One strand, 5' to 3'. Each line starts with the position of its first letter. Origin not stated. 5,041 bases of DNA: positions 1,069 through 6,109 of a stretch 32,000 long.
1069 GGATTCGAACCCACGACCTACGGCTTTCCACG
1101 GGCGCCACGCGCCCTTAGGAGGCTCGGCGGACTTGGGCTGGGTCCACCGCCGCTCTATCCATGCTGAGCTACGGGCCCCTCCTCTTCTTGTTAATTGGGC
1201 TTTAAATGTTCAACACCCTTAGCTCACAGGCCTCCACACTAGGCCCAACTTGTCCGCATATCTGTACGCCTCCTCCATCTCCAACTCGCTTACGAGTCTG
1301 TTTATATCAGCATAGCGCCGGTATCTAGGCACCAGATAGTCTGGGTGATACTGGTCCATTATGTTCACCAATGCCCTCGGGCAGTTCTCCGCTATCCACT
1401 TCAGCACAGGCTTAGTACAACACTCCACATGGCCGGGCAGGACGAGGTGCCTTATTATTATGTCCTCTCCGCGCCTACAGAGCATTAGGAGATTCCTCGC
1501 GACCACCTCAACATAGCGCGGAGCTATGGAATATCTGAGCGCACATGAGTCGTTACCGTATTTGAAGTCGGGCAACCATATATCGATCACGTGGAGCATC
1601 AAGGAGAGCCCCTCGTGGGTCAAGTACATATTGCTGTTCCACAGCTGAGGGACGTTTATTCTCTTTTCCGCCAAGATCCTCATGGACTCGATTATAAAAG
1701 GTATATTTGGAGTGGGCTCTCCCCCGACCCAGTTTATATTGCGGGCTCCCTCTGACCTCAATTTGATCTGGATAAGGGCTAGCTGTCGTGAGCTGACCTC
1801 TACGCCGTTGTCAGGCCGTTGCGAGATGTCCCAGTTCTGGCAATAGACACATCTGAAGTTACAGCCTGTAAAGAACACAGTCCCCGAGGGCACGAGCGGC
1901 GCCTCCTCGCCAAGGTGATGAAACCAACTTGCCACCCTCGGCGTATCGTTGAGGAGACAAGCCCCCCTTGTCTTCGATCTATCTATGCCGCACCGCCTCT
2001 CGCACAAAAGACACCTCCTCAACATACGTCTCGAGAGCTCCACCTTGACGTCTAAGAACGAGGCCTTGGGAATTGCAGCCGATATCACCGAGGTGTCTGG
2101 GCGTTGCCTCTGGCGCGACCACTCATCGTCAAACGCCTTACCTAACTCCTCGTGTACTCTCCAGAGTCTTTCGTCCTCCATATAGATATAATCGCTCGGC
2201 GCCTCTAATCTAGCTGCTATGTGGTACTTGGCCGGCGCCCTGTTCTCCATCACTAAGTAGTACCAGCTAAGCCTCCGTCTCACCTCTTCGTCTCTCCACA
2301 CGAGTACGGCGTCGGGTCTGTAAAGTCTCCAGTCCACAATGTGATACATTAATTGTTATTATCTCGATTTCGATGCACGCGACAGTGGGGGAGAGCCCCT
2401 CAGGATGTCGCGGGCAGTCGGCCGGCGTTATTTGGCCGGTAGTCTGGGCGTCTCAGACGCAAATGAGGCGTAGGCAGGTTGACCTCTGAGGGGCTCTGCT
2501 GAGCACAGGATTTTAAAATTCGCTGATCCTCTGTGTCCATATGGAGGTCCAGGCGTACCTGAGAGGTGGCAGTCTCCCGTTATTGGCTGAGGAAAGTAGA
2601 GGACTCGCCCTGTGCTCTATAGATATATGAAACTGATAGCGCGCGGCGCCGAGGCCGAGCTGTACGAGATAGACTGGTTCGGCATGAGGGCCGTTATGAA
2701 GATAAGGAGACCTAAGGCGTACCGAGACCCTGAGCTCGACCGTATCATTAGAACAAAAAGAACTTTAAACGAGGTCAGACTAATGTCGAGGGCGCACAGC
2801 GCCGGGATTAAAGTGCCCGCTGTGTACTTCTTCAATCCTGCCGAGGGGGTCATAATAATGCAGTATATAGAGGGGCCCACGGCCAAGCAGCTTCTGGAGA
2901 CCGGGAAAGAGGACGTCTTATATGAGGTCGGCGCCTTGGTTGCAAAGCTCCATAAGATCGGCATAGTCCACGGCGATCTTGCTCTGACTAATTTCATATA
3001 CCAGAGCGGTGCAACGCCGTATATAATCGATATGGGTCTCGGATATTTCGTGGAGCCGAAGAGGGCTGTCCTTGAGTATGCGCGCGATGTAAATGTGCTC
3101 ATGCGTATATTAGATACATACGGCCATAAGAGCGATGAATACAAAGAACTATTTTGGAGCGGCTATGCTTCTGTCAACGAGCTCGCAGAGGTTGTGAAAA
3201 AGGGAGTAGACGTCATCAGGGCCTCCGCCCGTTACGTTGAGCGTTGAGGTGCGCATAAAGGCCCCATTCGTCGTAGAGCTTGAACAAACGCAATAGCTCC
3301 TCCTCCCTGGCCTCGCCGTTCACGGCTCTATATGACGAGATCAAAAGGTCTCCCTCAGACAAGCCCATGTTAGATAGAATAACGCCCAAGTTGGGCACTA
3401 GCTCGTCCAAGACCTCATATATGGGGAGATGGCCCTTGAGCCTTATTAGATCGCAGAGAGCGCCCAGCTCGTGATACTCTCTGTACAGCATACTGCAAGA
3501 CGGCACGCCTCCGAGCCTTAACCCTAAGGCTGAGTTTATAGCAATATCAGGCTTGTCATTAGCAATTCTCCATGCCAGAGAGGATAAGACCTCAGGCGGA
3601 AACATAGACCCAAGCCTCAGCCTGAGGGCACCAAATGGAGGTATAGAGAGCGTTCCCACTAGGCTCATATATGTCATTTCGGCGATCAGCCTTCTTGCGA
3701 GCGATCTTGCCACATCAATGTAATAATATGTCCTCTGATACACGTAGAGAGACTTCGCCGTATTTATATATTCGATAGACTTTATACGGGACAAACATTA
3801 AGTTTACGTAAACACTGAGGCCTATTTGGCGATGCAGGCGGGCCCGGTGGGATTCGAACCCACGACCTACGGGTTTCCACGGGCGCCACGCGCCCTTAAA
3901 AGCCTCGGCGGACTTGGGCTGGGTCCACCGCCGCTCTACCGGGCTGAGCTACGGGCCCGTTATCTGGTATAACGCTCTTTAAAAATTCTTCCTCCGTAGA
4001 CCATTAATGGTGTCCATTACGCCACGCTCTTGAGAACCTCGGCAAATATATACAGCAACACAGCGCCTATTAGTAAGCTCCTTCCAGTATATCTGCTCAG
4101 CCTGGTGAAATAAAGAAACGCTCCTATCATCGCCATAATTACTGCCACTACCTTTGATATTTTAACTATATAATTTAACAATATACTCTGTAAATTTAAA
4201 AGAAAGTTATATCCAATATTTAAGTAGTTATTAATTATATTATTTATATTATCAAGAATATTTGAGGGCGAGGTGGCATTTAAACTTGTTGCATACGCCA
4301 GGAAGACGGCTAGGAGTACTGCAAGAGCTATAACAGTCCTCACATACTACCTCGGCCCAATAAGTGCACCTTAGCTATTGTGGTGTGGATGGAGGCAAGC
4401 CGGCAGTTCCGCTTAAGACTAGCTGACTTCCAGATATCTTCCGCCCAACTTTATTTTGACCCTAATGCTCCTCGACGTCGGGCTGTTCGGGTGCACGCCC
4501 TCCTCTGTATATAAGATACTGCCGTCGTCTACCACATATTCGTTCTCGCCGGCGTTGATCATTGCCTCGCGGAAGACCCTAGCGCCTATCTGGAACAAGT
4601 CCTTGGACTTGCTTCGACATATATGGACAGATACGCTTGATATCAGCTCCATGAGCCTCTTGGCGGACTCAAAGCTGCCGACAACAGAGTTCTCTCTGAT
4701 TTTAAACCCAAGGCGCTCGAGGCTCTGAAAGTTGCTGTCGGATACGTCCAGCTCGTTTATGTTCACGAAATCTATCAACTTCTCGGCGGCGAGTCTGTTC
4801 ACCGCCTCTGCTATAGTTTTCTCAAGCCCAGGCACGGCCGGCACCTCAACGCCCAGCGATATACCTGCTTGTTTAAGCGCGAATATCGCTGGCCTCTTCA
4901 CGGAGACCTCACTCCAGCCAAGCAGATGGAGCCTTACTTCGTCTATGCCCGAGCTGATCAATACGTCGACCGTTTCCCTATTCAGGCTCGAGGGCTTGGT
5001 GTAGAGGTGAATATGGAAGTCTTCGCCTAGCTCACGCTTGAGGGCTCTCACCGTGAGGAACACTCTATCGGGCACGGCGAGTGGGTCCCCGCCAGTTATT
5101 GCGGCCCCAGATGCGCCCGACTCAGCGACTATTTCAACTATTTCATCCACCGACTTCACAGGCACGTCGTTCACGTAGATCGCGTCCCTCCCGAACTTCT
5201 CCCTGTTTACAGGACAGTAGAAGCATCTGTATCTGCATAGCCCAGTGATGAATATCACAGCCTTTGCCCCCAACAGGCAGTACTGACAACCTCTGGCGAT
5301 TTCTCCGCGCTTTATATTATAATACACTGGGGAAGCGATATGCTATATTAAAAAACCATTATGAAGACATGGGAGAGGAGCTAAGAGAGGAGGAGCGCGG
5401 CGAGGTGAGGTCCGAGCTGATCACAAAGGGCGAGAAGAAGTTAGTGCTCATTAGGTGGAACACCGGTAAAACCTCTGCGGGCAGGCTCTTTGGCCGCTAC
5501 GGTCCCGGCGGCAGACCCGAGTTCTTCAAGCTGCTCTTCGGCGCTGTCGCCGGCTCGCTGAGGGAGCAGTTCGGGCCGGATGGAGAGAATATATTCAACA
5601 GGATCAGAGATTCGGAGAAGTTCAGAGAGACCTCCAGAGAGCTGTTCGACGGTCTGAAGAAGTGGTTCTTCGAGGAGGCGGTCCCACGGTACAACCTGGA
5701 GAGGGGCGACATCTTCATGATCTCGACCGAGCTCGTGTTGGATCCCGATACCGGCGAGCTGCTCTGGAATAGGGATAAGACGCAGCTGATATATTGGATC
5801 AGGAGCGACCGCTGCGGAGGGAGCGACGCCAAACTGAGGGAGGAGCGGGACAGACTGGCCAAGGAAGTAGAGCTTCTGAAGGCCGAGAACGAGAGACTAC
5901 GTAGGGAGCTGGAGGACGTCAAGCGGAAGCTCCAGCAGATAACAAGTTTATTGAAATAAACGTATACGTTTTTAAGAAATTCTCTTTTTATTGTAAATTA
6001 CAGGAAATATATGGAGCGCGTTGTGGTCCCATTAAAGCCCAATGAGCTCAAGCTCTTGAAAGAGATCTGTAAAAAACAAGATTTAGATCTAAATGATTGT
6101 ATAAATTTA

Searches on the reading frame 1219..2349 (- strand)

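Call 29: search_protein_families(library=pfam, proteins=[window:1219-2349:-], max_evalue=0.001)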
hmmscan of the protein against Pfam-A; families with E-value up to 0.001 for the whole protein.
window:1219-2349:- (376 aa): 2 families
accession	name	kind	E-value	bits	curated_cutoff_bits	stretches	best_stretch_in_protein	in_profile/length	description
PF04055.27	Radical_SAM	-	3.1e-14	53.9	29.5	1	158-318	2-165/166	Radical SAM superfamily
PF13353.11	Fer4_12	-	8.3e-08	33.1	22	1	157-257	9-111/137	4Fe-4S single cluster domain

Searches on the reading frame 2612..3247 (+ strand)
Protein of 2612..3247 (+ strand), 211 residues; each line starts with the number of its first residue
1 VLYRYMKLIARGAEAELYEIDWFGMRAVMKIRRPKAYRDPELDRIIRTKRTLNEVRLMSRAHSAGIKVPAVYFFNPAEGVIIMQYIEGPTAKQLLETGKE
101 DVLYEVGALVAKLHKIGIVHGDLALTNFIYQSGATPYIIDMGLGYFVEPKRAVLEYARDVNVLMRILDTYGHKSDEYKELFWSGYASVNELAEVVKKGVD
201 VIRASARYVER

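Call 29: search_protein_families(library=pfam, proteins=[window:2612-3247:+], max_evalue=0.001)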
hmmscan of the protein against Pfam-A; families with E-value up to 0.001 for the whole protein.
window:2612-3247:+ (211 aa): 5 families
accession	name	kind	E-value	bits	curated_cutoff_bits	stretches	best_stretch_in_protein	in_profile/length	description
PF01163.29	RIO1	-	2e-14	54.1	22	1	49-175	53-182/187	RIO domain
PF06293.20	Kdo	-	2.2e-08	34.2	21.3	1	30-135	29-160/207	Lipopolysaccharide kinase (Kdo/WaaP) family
PF01636.29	APH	-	2e-06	28.2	23.2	1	8-116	4-110/239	Phosphotransferase enzyme family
PF00069.31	Pkinase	-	4.5e-06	26.7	31.7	1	42-151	42-152/263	Protein kinase domain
PF03109.22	ABC1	-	2.9e-05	23.8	22.9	1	61-150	125-220/244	ABC1 atypical kinase-like domain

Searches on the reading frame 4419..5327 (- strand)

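Call 29: search_protein_families(library=pfam, proteins=[window:4419-5327:-], max_evalue=0.001)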
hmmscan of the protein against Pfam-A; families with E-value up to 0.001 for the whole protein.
window:4419-5327:- (302 aa): 2 families
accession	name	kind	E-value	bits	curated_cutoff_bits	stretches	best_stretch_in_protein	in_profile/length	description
PF04055.27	Radical_SAM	-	2.2e-16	60.9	29.5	1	26-141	2-115/166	Radical SAM superfamily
PF13353.11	Fer4_12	-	0.00046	20.9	22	1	20-110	5-90/137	4Fe-4S single cluster domain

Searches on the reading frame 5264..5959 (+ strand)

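Call 29: search_protein_families(library=pfam, proteins=[window:5264-5959:+], max_evalue=0.001)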
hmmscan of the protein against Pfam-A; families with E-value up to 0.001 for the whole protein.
window:5264-5959:+ (231 aa): 3 families
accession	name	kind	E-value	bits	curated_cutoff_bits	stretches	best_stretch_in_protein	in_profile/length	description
PF18361.6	ssDBP_DBD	-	4.2e-94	312.4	25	1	48-183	1-136/136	Single stranded DNA-binding protein ss DNA binding domain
PF02183.23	HALZ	-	0.00059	20.4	28.1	0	191-224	10-43/43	Homeobox associated leucine zipper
PF23404.1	FAZ1_C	-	0.00062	20.2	27.6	0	193-217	2-26/35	FAZ1, C-terminal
